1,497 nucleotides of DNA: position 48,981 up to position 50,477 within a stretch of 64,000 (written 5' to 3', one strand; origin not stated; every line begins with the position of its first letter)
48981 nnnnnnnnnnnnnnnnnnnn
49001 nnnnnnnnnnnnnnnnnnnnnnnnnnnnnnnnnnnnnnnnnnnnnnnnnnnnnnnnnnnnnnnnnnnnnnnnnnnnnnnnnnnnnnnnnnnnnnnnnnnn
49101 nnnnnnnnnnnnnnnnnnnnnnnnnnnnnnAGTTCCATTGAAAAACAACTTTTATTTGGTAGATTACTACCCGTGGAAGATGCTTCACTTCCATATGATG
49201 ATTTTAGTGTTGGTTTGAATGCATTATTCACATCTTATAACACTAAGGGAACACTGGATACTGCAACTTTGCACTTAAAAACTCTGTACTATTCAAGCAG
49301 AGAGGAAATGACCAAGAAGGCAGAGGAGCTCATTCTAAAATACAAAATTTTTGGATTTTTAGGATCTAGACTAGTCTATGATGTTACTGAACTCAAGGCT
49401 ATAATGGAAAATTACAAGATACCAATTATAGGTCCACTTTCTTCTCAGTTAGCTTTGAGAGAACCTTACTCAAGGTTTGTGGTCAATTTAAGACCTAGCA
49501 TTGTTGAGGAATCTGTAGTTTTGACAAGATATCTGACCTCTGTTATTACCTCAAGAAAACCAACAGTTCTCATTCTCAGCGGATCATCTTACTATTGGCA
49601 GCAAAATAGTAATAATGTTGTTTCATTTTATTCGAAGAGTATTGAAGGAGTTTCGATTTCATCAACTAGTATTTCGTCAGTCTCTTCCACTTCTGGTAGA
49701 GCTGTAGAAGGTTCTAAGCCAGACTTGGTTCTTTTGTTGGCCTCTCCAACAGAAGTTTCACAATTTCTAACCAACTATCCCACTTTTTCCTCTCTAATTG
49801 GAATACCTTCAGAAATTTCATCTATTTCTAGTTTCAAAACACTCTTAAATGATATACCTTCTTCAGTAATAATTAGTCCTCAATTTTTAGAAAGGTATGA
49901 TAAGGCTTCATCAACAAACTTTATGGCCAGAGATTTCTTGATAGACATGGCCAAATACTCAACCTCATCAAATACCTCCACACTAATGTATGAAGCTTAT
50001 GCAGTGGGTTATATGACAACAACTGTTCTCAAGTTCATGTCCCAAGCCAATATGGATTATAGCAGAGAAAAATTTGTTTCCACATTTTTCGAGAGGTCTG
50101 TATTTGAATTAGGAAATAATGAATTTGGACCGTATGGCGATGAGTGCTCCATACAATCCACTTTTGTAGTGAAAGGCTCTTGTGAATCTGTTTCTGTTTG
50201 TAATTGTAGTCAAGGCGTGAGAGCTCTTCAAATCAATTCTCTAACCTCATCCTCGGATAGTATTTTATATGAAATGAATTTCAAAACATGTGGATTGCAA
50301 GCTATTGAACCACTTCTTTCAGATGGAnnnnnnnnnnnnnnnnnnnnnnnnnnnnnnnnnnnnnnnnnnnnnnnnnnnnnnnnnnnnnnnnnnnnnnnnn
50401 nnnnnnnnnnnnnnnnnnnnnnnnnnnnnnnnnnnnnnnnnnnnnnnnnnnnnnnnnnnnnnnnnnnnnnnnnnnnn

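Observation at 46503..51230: Receptor-type class III cyclase with three tandem LivK/ANF-receptor-like ectodomain modules, cut by an assembly gap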

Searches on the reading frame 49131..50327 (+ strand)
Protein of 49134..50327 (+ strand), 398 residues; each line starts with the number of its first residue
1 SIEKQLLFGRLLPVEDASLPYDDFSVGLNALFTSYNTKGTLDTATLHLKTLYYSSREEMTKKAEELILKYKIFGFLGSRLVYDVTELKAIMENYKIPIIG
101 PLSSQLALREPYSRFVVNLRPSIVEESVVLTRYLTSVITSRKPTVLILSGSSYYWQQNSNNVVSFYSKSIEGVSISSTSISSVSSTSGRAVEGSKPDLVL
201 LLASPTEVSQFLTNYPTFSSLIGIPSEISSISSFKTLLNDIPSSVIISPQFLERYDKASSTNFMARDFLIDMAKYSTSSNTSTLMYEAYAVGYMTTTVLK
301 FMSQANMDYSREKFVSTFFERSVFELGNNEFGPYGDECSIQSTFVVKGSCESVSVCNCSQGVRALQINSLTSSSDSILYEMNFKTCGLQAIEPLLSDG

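Call 7: search_protein_families(library=pfam, max_evalue=0.1, proteins=[window:49134-50327:+])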
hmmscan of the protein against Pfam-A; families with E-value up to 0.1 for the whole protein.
seq(398 aa): 2 families
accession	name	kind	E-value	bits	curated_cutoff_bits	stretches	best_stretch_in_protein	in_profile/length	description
PF25493.1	Peripla_BP_A-cyclase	-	8.1e-06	25.5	27.2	1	284-342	277-331/373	Adenylate cyclase, periplasmic binding protein-like domain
PF13458.12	Peripla_BP_6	-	0.0045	17.1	31.7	1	59-300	57-294/343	Periplasmic binding protein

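Call 60: predict_structure(alignment_id=A3)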
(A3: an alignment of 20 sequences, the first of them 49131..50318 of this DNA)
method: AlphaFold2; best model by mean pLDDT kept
length: 396 residues; sequences in the alignment: 20
mean_pLDDT: 85.7   pTM: 0.87
mean pLDDT of the five models: 85.7, 84.5, 83.5, 83.2, 82.6
residues with pLDDT >= 90: 222; 70-90: 128; 50-70: 28; < 50: 18
segments of 3 or more residues with pLDDT < 50: 340-347, 349-356
pLDDT, mean of each block of 10 residues (from residue 1): 82 86 90 95 92 97 98 97 94 96 91 90 94 92 93 94 92 88 68 80 91 81 92 82 78 82 89 89 92 96 93 92 85 71 42 51 88 72 79 65
secondary structure, 60 per line:
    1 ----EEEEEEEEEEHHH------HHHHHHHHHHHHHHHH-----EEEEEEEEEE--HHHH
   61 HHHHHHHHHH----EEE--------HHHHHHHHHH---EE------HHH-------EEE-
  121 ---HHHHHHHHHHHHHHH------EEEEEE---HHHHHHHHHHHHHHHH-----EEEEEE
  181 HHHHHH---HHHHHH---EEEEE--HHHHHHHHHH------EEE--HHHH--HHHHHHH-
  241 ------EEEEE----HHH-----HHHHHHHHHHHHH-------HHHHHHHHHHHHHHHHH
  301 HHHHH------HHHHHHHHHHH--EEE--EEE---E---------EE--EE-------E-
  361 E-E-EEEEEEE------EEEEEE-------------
elements in order: E5-14 H24-39 E45-54 H57-70 E75-77 H86-95 E117-119 H124-138 E145-150 H154-169 E175-180 H181-186 H190-195 E199-203 H206-215 E222-224 H227-230 H233-239 E247-251 H264-276 H284-305 H312-322 E325-327 E330-332 E365-371 E378-383

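Call 62: fold_search(model_id=the predicted structure, library=pdb)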
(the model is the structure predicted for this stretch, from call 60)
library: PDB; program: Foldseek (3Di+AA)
matches with E <= 10: 1663; with E <= 0.001: 839
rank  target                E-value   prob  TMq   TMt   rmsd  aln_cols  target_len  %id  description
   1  4kv7                  1.6e-19  1.00  0.73  0.78   4.0       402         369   17  The crystal structure of a possible leucine/isoleucine/valine-binding protein from Rhodopirellula baltica SH 1 (released 2013-06-05)
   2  4nv3_A                8.7e-16  1.00  0.66  0.71   5.1       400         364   11  The crystal structure of a solute-binding protein (N280D mutant) from Anabaena variabilis ATCC 29413 in complex with v (released 2013-12-11)
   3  4obb_A                1.3e-15  1.00  0.67  0.72   5.0       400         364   11  The crystal structure of a solute-binding protein from Anabaena variabilis ATCC 29413 in complex with (3S)-3-methyl-2- (released 2014-03-19)
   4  4m88                  5.0e-15  1.00  0.70  0.78   4.9       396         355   11  Crystal structure of extracellular ligand-binding receptor from Verminephrobacter eiseniae ef01-2 (released 2013-11-06)
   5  3eaf                  1.8e-14  1.00  0.72  0.74   4.1       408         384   12  Crystal structure of ABC transporter, substrate binding protein Aeropyrum pernix (released 2008-09-09)
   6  3lop                  3.4e-14  1.00  0.68  0.76   4.5       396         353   13  Crystal structure of substrate-binding periplasmic protein (Pbp) from Ralstonia solanacearum (released 2010-02-23)
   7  3lkb_A                1.8e-13  1.00  0.74  0.76   5.9       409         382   12  Crystal structure of a branched chain amino acid ABC transporter from Thermus thermophilus with bound valine (released 2010-02-09)
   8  4q6b                  2.3e-13  1.00  0.65  0.75   4.7       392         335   12  Crystal Structure of ABC Transporter Substrate-Binding Protein fromDesulfitobacterium hafniense complex with Leu (released 2014-07-02)
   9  3td9                  2.3e-13  1.00  0.66  0.74   6.0       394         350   14  Crystal structure of a Leucine binding protein LivK (TM1135) from Thermotoga maritima MSB8 at 1.90 A resolution (released 2011-09-07)
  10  8wch_A                2.3e-13  1.00  0.65  0.65   8.0       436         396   11  Crystal structure of SAR11_0655 bound to a co-purified ligand, L-pyroglutamate (released 2024-07-17)
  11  4eyg_A                5.4e-13  1.00  0.63  0.68   6.1       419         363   12  Crystal structure of solute binding protein of ABC transporter from Rhodopseudomonas palustris BisB5 in complex with v (released 2012-05-30)
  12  4zpj                  6.9e-13  1.00  0.68  0.72   4.9       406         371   13  ABC transporter substrate-binding protein from Sphaerobacter thermophilus (released 2015-05-20)
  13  3i45                  7.7e-13  1.00  0.68  0.71   5.2       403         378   12  CRYSTAL STRUCTURE OF putative twin-arginine translocation pathway signal protein from Rhodospirillum rubrum Atcc 11170 (released 2009-07-14)
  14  3hut                  8.7e-13  1.00  0.58  0.65   5.9       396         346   11  Crystal structure of a putative branched-chain amino acid ABC transporter from Rhodospirillum rubrum (released 2009-06-30)
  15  7s6e_A                9.9e-13  1.00  0.70  0.70   4.7       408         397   12  Crystal structure of UrtA from Synechococcus CC9311 in complex with urea and calcium (released 2021-10-13)
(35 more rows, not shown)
